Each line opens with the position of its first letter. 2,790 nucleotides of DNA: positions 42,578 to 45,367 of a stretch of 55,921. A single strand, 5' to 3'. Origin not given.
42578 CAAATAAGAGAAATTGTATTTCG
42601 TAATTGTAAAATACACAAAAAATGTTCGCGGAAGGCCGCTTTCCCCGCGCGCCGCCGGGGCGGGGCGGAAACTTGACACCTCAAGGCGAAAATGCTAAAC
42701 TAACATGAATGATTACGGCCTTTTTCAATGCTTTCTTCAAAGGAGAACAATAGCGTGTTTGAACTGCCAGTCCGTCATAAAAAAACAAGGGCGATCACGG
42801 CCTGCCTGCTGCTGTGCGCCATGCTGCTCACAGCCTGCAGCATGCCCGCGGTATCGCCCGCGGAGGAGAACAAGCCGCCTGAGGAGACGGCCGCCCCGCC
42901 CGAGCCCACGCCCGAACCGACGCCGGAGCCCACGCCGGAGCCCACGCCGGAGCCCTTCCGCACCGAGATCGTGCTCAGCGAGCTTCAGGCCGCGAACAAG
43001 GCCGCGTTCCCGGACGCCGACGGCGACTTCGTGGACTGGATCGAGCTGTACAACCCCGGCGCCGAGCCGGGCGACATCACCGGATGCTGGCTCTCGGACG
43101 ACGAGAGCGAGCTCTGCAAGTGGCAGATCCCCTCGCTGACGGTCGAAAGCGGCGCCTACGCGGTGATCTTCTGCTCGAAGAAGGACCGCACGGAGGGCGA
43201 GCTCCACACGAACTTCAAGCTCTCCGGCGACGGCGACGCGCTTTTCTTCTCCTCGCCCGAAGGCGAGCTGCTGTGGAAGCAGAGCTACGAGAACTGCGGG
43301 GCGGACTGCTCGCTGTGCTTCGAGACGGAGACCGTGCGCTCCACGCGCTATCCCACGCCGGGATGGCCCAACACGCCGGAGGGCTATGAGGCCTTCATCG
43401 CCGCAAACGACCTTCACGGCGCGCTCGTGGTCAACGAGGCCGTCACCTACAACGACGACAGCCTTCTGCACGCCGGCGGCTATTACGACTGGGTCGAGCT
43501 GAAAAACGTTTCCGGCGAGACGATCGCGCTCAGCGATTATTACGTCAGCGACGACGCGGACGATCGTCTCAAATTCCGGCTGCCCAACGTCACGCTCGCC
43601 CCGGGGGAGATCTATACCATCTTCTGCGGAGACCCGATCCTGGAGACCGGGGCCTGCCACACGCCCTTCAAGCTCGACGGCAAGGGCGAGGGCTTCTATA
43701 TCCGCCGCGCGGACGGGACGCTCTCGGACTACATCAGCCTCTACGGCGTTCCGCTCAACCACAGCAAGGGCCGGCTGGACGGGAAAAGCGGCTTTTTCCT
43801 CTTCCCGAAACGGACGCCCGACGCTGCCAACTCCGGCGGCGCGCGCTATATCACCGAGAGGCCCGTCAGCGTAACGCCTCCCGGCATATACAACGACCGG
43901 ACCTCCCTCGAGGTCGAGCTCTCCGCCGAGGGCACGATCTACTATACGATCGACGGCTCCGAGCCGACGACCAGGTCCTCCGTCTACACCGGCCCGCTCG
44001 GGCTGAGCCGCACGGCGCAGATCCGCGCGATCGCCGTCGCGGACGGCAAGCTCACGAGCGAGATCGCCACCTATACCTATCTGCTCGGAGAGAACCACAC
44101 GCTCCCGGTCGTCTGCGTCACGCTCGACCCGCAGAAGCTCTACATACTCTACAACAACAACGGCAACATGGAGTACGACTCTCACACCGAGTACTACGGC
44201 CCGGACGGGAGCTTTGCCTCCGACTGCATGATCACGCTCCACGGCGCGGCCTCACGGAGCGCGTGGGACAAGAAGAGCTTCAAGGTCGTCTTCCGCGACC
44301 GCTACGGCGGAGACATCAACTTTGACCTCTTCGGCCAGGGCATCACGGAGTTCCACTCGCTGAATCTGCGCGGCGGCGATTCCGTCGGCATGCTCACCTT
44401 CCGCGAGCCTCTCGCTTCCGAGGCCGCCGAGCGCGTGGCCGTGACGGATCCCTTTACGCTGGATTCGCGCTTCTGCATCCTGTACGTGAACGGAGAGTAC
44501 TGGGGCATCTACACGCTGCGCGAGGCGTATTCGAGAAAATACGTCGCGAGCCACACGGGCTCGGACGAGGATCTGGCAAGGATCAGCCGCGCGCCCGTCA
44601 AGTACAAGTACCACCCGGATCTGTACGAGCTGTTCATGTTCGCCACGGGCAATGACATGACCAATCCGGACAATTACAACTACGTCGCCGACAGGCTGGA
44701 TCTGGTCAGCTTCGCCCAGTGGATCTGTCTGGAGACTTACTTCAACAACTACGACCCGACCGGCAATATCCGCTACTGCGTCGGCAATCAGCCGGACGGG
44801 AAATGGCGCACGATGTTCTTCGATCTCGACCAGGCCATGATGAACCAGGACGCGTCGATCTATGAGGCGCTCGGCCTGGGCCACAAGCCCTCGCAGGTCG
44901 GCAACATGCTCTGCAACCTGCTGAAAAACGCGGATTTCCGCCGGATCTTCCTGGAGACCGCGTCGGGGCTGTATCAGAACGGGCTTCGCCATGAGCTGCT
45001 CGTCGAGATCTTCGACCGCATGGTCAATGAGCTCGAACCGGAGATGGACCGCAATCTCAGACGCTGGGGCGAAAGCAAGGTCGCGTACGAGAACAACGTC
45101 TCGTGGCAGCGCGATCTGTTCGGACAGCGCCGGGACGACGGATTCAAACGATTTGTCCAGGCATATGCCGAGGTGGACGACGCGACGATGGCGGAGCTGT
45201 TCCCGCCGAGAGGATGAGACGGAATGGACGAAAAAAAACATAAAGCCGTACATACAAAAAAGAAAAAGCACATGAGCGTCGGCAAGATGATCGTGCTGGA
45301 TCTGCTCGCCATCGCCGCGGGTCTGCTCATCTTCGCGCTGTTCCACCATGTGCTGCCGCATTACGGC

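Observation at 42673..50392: Six-gene operon whose products are all extracytoplasmic: LTD-CotH kinase lipoprotein, two NAGPA-type phosphodiester glycosidases, an LRR lipoprotein and two unknown membrane proteins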

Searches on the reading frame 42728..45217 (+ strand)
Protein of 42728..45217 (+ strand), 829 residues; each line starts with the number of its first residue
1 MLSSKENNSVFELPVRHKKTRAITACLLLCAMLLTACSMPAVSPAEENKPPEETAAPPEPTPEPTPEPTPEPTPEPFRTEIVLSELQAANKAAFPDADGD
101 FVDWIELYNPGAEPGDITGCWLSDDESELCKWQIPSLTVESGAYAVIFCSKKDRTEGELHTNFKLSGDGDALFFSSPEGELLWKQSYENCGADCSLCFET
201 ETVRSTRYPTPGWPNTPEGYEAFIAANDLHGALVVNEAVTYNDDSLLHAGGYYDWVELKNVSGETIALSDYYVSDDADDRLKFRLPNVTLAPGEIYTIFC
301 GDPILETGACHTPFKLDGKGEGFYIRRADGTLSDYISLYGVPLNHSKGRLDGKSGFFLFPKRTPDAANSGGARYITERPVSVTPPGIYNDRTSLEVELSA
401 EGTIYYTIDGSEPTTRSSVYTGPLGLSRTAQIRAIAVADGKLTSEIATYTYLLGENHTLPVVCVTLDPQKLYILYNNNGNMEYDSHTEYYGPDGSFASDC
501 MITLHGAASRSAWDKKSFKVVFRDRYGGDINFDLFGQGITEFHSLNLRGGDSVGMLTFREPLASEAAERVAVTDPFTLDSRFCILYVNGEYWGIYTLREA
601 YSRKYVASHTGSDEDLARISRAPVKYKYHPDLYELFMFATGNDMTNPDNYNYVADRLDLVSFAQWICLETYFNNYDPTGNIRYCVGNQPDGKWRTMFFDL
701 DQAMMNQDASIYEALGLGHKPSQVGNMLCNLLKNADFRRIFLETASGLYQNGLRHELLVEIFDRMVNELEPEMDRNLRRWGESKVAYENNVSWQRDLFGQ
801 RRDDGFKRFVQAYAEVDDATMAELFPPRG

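Call 5: search_protein_families(library=pfam, proteins=[window:42728-45217:+], max_evalue=0.01)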
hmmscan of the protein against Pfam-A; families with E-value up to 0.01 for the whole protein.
window:42728-45217:+ (829 aa): 4 families
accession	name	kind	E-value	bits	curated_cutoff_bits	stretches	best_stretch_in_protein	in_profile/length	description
PF08757.17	CotH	-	1.1e-32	114.3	23.8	1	503-801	2-318/322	CotH kinase protein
PF00932.25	LTD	-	2e-21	76.8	34.3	2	81-181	8-101/109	Lamin Tail Domain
PF13290.12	CHB_HEX_C_1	-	1.7e-17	63.6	22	1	384-448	2-67/67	Chitobiase/beta-hexosaminidase C-terminal domain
PF13287.12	Fn3_assoc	-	4.5e-17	62.3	23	1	399-451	4-59/59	Fn3 associated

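Call 6: search_protein_families(library=ncbifam, proteins=[window:42728-45217:+], max_evalue=0.01)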
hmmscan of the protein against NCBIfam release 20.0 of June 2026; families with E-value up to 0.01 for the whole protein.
window:42728-45217:+ (829 aa): 0 families

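Call 23: search_solved_structures(query=window:42728-45217:+, max_evalue=0.01, show_alignments=2)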
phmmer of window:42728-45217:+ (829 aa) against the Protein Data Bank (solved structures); distinct sequences matched with E-value up to 0.01: 1.
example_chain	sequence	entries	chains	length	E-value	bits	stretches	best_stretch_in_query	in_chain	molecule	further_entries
6q63_A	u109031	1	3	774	0.0066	17.9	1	400-439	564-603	Beta-hexosaminidase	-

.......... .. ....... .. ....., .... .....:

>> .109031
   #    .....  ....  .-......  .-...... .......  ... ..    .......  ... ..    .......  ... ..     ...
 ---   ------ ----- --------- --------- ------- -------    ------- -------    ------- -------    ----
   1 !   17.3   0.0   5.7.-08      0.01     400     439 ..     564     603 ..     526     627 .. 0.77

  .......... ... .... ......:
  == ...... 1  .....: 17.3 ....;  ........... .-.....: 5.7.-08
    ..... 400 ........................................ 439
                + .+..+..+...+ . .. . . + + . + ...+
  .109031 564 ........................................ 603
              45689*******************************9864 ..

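Call 43: search_solved_structures(query=A2, max_evalue=0.01, show_alignments=2)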
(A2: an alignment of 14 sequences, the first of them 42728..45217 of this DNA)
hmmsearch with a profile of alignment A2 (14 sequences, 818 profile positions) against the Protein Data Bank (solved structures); distinct sequences matched with E-value up to 0.01: 3.
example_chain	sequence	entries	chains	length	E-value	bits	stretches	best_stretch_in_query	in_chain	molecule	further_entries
6q63_A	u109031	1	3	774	0.0019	19.5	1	392-431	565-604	Beta-hexosaminidase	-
23px_A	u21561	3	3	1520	0.0085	17.3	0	11-68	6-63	Putative lipoprotein AcfD homolog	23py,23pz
8ayr_A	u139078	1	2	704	0.0093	17.2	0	368-437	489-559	Coagulation factor 5/8 type domain protein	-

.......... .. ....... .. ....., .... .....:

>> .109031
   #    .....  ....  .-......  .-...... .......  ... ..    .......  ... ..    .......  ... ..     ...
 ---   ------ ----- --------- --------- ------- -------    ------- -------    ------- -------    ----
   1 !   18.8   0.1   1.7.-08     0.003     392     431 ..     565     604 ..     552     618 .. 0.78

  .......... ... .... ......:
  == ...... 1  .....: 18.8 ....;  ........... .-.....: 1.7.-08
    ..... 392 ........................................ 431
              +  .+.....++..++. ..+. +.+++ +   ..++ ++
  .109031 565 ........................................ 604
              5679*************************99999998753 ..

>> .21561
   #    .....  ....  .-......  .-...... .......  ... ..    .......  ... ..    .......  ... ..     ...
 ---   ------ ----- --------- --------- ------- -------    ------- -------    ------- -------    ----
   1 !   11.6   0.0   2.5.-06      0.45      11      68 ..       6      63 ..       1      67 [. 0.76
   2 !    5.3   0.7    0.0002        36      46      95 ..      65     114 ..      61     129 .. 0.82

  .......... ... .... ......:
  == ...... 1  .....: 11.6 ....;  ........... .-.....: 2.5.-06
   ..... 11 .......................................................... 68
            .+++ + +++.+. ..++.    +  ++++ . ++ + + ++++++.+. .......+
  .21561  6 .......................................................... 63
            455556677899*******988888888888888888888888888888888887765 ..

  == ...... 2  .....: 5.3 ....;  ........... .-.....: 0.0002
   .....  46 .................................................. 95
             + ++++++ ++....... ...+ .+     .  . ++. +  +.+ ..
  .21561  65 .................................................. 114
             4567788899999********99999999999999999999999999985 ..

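Call 51: find_related_loci(query=A2, collection=metagenome_contigs, flank=9000)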
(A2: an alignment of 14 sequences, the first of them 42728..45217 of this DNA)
Query A2 (829 aa) in metagenome_contigs; peptide patterns used: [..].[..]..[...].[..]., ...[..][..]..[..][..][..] (x = any residue, [..] = any of these).
124 stretches matched a pattern; 42 encode a relative of the query (tblastn E <= 1e-3); 42 distinct loci.
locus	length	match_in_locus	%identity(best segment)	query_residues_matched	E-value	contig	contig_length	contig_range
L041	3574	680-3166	91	1-829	0e+0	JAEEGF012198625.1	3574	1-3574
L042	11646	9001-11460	75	5-829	0e+0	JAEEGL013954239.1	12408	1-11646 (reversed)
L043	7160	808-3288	66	4-828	0e+0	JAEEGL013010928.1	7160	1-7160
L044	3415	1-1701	91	121-829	0e+0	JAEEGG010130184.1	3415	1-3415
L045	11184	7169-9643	64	4-828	0e+0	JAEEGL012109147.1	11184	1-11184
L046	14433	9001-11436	63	15-829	0e+0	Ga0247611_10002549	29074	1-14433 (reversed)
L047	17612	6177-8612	63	15-829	0e+0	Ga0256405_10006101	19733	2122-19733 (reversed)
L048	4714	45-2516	62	10-829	0e+0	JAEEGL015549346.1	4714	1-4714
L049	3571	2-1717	82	117-829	0e+0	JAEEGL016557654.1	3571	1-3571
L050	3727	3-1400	92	364-829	0e+0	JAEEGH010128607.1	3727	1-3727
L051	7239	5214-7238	61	18-694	0e+0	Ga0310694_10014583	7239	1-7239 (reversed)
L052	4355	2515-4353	69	5-619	0e+0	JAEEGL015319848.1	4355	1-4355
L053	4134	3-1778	64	99-829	0e+0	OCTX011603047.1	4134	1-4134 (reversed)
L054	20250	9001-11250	64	77-828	0e+0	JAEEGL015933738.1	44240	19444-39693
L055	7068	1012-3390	46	28-826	0e+0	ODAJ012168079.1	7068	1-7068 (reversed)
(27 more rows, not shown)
